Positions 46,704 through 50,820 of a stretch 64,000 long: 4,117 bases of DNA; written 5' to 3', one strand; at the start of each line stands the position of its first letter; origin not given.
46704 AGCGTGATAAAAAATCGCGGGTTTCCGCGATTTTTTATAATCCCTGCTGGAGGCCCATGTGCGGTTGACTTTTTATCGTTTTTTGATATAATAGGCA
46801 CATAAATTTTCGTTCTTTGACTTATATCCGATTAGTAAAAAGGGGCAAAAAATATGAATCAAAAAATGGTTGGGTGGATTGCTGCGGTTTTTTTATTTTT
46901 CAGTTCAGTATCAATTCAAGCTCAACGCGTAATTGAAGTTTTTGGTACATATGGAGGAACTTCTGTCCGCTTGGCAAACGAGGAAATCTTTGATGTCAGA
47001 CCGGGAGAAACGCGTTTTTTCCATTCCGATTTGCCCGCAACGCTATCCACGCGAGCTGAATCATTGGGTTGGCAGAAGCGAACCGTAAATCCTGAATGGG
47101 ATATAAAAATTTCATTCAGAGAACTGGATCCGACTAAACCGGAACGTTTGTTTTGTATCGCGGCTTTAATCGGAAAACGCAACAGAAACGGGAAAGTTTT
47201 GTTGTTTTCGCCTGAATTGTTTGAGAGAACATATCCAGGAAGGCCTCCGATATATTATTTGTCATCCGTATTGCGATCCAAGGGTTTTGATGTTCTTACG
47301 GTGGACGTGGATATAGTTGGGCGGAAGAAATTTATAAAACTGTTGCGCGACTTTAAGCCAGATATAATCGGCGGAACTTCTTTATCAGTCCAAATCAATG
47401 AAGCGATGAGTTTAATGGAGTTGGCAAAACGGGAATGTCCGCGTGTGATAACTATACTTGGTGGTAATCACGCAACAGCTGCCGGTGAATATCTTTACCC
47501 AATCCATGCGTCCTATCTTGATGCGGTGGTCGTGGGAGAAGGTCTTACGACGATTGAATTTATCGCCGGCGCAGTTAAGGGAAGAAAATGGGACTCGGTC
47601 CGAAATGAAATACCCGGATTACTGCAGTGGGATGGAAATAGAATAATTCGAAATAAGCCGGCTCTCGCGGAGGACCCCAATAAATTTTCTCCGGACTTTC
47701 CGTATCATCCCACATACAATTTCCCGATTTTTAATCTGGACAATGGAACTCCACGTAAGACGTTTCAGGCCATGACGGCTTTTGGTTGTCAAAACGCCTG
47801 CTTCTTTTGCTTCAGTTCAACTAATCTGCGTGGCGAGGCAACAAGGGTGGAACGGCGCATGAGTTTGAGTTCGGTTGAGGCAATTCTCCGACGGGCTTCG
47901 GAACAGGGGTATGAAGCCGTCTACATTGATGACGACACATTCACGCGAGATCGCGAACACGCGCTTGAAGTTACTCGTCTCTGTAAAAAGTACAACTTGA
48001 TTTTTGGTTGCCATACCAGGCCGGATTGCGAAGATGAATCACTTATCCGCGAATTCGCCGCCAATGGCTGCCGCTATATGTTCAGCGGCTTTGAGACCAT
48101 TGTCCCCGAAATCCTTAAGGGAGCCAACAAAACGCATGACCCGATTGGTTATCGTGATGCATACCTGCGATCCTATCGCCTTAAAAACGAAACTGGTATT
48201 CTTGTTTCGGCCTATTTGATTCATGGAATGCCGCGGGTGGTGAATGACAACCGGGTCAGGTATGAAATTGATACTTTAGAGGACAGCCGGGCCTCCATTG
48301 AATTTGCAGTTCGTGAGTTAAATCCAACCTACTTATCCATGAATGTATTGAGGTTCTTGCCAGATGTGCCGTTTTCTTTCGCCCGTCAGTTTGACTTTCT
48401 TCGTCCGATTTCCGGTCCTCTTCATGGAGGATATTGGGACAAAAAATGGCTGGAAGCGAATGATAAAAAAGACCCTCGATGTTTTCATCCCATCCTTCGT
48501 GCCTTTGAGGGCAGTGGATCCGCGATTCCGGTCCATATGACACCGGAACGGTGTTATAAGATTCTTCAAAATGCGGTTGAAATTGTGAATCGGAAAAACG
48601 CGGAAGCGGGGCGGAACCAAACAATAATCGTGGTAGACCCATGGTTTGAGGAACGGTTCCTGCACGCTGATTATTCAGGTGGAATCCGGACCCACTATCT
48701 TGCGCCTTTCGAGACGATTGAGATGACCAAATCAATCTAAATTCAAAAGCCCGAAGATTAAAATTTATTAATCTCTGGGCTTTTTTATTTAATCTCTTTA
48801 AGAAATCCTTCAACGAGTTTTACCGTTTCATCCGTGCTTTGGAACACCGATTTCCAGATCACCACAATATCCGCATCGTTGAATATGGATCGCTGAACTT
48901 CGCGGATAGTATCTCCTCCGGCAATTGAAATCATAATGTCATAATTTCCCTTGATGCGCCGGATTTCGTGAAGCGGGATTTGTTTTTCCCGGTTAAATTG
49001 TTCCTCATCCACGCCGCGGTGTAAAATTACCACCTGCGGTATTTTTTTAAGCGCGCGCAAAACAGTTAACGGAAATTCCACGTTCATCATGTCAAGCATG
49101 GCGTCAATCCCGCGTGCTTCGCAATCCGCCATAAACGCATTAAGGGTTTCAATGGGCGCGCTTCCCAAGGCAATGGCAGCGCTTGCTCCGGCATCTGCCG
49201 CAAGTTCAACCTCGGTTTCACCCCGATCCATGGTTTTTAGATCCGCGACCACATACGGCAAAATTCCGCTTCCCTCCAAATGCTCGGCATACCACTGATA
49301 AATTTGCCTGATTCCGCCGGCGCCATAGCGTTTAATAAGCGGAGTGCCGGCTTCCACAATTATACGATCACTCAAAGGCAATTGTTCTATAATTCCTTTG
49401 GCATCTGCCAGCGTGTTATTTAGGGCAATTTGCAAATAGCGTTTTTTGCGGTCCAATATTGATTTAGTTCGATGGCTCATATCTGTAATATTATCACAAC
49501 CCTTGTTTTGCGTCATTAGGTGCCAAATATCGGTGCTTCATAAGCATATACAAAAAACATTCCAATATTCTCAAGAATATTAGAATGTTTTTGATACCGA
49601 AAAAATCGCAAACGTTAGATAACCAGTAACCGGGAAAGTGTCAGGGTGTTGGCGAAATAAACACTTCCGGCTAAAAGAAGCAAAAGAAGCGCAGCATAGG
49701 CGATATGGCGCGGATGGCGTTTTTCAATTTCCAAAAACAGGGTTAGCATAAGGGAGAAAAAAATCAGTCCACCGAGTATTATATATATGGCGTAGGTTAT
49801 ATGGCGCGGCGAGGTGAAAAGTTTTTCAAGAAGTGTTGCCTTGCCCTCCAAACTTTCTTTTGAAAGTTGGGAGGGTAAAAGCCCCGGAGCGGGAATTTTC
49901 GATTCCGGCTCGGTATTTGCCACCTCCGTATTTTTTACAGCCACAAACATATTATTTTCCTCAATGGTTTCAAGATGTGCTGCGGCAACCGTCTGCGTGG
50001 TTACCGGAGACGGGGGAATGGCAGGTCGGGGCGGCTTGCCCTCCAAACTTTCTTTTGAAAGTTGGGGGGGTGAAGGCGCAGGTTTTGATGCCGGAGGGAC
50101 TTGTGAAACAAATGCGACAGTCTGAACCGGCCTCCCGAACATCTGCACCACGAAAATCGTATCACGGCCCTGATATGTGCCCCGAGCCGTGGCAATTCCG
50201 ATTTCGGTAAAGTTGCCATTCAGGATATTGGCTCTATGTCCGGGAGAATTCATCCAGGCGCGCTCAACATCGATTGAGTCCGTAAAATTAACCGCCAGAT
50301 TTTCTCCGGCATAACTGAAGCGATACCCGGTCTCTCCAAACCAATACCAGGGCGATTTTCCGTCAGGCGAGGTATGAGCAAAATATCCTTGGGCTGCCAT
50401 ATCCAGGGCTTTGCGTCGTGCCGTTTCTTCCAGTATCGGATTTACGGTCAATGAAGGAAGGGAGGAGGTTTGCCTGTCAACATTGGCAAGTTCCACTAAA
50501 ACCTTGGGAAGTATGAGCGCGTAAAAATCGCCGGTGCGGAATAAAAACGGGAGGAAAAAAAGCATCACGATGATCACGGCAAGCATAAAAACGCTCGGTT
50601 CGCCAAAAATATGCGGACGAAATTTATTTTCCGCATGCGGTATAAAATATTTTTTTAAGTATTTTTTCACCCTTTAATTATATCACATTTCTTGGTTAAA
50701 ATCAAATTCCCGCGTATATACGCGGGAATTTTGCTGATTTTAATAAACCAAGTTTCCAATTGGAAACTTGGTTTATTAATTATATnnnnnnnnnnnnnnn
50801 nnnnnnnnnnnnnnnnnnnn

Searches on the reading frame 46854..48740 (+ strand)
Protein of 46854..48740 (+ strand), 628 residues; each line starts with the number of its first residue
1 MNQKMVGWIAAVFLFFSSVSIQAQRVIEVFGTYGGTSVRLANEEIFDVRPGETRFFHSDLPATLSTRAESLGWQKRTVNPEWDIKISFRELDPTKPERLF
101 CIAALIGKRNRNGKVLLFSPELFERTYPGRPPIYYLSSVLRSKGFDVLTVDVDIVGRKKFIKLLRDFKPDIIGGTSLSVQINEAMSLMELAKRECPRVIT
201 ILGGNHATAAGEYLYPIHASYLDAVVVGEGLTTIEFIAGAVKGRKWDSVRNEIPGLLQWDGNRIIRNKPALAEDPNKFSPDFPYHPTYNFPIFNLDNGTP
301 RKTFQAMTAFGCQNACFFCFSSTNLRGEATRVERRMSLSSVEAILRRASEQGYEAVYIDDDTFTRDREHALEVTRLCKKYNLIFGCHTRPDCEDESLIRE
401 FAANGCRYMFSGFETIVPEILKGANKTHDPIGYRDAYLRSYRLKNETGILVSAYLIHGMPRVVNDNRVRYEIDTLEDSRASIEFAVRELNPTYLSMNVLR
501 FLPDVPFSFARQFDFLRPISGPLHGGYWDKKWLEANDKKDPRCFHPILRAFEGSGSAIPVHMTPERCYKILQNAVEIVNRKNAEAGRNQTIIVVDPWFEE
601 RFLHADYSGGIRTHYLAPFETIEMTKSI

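Call 89: search_protein_families(library=pfam, proteins=[window:46854-48740:+], max_evalue=0.001)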
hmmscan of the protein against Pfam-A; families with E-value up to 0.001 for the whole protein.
window:46854-48740:+ (628 aa): 2 families
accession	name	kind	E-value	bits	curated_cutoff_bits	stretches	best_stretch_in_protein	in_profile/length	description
PF02310.24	B12-binding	-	3.4e-16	59.6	32.1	1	133-235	17-118/121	B12 binding domain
PF04055.27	Radical_SAM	-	1.5e-10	41.9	29.5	1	310-463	5-155/166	Radical SAM superfamily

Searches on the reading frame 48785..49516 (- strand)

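Call 3: search_protein_families(library=pfam, proteins=[window:48785-49516:-], max_evalue=0.1)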
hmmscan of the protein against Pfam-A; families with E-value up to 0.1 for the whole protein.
window:48785-49516:- (243 aa): 2 families
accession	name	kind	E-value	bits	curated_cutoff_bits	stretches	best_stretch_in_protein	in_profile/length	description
PF00215.30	OMPdecase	-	3.2e-16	60.3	27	1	27-230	2-214/221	Orotidine 5'-phosphate decarboxylase / HUMPS family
PF12278.13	SDP_N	-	0.05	14.1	25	1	177-219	95-135/138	Sex determination protein N terminal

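Call 4: search_protein_families(library=ncbifam, proteins=[window:48785-49516:-], max_evalue=0.1)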
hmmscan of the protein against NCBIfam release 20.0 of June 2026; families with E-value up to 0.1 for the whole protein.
window:48785-49516:- (243 aa): 8 families
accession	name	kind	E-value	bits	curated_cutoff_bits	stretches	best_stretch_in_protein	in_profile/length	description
NF009833.0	PRK13307.1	equivalog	2.9e-49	168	274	1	25-242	172-379/392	bifunctional 5,6,7,8-tetrahydromethanopterin hydro-lyase/3-hexulose-6-phosphate synthase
TIGR03128.2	RuMP_HxlA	equivalog_domain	1.4e-25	90.2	200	1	28-229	1-193/205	3-hexulose-6-phosphate synthase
NF005442.0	PRK07028.1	equivalog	4.2e-24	84.9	593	1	27-231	5-200/430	bifunctional hexulose-6-phosphate synthase/ribonuclease regulator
NF041755.1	RuMP_HxlAB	equivalog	3.5e-22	78.9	500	1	26-226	4-195/391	bifunctional 3-hexulose-6-phosphate synthase/6-phospho-3-hexuloisomerase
NF009831.0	PRK13305.1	equivalog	4.4e-10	39.3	294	1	25-217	3-185/220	3-keto-L-gulonate-6-phosphate decarboxylase UlaD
NF009832.1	PRK13306.1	subfamily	8.2e-08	32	250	1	26-219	3-186/215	3-dehydro-L-gulonate-6-phosphate decarboxylase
NF001376.0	PRK00278.2-3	equivalog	0.0023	17.4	284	1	101-238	118-251/255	indole-3-glycerol phosphate synthase TrpC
NF011061.0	PRK14493.1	equivalog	0.069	12.7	215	1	76-172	21-114/274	molybdopterin synthase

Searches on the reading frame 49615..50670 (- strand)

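Call 3: search_protein_families(library=pfam, proteins=[window:49615-50670:-], max_evalue=0.1)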
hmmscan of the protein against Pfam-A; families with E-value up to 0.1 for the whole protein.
window:49615-50670:- (351 aa): 1 family
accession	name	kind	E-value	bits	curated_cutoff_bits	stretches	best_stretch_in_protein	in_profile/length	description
PF00188.32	CAP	-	5.7e-17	63.1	21.1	1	60-178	2-117/117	Cysteine-rich secretory protein family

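Call 4: search_protein_families(library=ncbifam, proteins=[window:49615-50670:-], max_evalue=0.1)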
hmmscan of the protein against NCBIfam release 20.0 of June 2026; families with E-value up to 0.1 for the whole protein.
window:49615-50670:- (351 aa): 2 families
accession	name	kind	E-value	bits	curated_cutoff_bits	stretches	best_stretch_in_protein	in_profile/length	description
TIGR02909.1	spore_YkwD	subfamily_domain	1.1e-31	109.4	171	1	57-178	7-125/127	uncharacterized protein, YkwD family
NF052539.1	DivAsocLipDalA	equivalog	7.7e-14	51.9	200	1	59-161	52-154/169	divisome-associated lipoprotein DalA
